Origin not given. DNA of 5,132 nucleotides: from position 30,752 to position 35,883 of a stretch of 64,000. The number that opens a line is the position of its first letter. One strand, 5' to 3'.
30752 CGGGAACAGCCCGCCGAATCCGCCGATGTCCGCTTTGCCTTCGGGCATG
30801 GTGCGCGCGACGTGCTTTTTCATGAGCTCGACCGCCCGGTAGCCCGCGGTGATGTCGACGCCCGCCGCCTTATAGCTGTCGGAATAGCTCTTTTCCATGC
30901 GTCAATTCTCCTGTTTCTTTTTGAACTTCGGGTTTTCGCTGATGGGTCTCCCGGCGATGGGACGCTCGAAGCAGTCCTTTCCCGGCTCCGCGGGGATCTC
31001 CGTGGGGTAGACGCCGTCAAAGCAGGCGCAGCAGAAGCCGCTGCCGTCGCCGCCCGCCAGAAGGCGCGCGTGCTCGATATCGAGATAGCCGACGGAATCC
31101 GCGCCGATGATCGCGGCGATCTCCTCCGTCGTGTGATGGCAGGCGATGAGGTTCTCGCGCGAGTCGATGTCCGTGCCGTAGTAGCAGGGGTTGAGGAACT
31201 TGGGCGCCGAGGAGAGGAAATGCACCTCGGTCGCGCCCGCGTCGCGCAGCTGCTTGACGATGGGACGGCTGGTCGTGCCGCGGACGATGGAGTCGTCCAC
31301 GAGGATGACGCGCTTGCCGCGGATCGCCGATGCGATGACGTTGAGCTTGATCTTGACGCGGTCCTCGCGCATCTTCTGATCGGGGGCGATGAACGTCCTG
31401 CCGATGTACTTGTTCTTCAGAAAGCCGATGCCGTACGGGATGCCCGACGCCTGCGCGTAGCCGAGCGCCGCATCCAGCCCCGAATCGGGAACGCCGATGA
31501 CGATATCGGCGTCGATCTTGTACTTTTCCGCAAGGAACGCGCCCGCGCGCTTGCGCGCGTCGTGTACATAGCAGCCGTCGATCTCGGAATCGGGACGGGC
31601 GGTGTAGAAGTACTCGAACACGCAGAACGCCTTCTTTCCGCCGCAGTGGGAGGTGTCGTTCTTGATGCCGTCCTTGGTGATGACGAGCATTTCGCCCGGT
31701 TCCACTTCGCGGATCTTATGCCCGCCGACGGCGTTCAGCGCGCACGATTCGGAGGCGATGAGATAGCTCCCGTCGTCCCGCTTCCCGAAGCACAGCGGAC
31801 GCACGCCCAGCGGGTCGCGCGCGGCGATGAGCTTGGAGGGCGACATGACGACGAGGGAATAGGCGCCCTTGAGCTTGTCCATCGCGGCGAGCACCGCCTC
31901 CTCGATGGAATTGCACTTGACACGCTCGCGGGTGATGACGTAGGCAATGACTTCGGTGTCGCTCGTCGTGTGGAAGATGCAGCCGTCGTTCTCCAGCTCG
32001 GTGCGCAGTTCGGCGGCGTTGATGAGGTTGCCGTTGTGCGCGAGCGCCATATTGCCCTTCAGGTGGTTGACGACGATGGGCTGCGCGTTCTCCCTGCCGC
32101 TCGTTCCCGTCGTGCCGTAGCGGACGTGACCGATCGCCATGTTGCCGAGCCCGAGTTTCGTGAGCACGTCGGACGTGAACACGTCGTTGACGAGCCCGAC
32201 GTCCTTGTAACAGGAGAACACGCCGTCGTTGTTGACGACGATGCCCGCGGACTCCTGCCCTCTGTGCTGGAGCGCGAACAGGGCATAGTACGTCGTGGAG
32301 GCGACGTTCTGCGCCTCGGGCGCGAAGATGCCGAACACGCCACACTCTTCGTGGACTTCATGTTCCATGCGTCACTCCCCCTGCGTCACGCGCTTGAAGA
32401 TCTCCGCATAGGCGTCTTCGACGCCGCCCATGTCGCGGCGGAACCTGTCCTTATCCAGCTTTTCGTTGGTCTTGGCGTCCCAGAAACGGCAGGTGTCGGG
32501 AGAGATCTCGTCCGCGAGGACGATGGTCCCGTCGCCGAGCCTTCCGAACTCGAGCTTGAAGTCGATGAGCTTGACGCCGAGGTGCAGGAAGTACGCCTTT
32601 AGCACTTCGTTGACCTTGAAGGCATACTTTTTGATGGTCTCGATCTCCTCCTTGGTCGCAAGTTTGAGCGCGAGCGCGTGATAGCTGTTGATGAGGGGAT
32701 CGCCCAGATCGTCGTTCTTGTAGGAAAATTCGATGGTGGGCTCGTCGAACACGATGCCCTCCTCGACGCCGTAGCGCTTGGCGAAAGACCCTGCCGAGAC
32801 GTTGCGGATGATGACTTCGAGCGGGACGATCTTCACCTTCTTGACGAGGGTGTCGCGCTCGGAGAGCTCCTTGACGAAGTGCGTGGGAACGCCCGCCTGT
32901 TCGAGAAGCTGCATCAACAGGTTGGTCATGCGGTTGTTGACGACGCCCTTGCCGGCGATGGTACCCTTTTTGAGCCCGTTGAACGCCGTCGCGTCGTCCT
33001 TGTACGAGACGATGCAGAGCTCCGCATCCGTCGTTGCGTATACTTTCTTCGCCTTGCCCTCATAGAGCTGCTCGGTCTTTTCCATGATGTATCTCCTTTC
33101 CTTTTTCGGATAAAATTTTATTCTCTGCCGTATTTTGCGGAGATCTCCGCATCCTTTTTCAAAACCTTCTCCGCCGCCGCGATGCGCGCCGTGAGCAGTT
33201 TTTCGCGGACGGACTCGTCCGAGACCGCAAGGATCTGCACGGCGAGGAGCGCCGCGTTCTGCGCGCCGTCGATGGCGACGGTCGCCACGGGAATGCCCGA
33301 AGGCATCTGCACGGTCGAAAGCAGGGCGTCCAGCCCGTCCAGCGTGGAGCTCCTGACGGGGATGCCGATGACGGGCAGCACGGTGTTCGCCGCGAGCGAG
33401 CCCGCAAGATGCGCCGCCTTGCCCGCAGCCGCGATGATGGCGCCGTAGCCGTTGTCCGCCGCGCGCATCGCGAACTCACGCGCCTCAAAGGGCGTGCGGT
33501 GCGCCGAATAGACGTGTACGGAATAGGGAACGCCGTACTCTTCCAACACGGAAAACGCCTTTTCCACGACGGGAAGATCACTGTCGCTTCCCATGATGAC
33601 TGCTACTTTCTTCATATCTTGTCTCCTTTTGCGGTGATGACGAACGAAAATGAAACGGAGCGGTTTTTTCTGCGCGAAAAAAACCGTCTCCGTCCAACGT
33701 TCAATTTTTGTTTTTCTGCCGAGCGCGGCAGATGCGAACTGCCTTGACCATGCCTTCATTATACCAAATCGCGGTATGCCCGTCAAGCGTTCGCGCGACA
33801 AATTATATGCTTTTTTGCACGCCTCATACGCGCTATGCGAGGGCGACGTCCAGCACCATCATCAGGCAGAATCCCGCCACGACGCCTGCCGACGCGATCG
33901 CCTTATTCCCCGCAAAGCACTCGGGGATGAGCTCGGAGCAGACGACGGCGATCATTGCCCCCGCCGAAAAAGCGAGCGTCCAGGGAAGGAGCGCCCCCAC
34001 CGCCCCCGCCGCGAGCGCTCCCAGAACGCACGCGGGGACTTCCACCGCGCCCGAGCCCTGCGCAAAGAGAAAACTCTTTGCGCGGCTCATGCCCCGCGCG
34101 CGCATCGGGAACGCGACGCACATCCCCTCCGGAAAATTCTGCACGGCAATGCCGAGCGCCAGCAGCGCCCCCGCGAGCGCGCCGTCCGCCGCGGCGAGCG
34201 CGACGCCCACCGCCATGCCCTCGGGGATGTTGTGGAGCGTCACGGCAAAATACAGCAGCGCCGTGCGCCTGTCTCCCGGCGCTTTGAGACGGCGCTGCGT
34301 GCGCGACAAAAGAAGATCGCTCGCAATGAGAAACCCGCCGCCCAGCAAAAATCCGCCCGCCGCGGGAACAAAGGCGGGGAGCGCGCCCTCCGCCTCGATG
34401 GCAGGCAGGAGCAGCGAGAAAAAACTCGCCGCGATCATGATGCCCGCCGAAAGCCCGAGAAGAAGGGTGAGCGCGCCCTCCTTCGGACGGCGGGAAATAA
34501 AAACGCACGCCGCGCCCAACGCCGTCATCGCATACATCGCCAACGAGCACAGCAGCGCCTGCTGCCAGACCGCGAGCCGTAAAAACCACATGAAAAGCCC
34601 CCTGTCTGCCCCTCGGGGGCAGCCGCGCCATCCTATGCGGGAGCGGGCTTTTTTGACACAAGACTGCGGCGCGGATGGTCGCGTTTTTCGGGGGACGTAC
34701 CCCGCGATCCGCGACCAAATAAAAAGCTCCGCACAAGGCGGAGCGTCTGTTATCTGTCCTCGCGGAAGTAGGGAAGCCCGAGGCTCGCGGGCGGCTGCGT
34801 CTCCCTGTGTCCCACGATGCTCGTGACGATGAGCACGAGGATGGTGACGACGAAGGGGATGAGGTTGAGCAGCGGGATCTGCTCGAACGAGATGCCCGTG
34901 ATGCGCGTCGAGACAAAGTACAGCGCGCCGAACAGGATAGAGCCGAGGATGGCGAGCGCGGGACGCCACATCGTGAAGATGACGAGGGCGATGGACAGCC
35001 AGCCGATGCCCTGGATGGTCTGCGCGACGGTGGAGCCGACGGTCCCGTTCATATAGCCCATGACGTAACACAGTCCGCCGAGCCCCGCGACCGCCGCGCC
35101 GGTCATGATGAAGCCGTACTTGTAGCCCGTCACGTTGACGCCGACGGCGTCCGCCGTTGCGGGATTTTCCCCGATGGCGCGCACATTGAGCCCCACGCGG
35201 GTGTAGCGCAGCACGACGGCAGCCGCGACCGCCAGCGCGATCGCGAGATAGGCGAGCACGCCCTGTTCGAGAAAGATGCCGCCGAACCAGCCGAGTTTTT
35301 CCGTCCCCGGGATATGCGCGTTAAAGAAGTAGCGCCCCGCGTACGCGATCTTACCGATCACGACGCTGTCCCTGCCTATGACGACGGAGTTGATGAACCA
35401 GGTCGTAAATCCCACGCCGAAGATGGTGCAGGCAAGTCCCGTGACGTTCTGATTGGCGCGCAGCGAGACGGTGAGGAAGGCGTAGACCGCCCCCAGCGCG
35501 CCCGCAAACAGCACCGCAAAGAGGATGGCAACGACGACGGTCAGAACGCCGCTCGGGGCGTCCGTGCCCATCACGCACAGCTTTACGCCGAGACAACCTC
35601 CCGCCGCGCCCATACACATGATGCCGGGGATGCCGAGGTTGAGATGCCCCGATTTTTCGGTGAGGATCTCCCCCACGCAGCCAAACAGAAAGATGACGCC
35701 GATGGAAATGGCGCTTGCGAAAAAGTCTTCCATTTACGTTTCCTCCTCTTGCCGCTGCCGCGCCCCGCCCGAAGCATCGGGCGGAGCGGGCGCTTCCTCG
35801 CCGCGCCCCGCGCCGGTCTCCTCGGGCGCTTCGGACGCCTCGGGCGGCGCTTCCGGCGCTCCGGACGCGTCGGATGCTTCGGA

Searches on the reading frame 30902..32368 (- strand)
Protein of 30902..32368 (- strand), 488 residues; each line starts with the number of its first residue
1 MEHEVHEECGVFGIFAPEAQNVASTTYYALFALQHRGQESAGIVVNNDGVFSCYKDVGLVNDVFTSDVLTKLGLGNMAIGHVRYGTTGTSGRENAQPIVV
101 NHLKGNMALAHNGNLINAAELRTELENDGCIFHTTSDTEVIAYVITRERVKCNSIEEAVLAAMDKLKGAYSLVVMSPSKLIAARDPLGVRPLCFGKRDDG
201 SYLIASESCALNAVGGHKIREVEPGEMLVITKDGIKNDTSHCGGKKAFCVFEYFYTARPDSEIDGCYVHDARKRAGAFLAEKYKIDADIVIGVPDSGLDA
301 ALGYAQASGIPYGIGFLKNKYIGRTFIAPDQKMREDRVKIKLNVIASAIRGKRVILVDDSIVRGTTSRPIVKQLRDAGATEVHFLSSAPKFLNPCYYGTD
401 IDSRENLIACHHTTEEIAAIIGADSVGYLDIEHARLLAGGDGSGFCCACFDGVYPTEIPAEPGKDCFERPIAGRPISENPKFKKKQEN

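Call 27: search_protein_families(library=pfam, proteins=[window:30902-32368:-], max_evalue=0.0001)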
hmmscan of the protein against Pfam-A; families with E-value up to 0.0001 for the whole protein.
window:30902-32368:- (488 aa): 3 families
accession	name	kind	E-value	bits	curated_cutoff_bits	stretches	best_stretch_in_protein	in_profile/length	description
PF13537.11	GATase_7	-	3.6e-22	79.1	25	1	93-212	11-122/123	Glutamine amidotransferase domain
PF13522.11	GATase_6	-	3.4e-20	72.8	27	1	76-207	11-130/130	Glutamine amidotransferase domain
PF00156.33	Pribosyltran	-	3.3e-06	26.9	26.3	1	278-385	21-121/158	Phosphoribosyl transferase domain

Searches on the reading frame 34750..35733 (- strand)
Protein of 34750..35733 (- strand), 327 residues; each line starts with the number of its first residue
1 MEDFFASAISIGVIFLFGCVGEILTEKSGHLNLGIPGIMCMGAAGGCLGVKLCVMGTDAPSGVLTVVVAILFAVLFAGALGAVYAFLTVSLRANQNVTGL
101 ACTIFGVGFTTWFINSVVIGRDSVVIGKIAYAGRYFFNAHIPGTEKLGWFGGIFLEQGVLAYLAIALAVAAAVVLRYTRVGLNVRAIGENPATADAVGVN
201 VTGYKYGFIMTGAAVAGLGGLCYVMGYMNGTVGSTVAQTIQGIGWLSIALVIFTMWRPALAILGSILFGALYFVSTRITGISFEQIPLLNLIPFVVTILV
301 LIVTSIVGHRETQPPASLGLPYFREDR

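Call 10: search_protein_families(library=pfam, proteins=[window:34750-35733:-], max_evalue=0.001)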
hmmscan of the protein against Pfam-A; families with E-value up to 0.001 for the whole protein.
window:34750-35733:- (327 aa): 1 family
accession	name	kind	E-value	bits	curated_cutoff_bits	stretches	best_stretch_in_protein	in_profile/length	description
PF02653.21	BPD_transp_2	-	3.6e-30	105.5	26.8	1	9-301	6-269/269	Branched-chain amino acid transport system / permease component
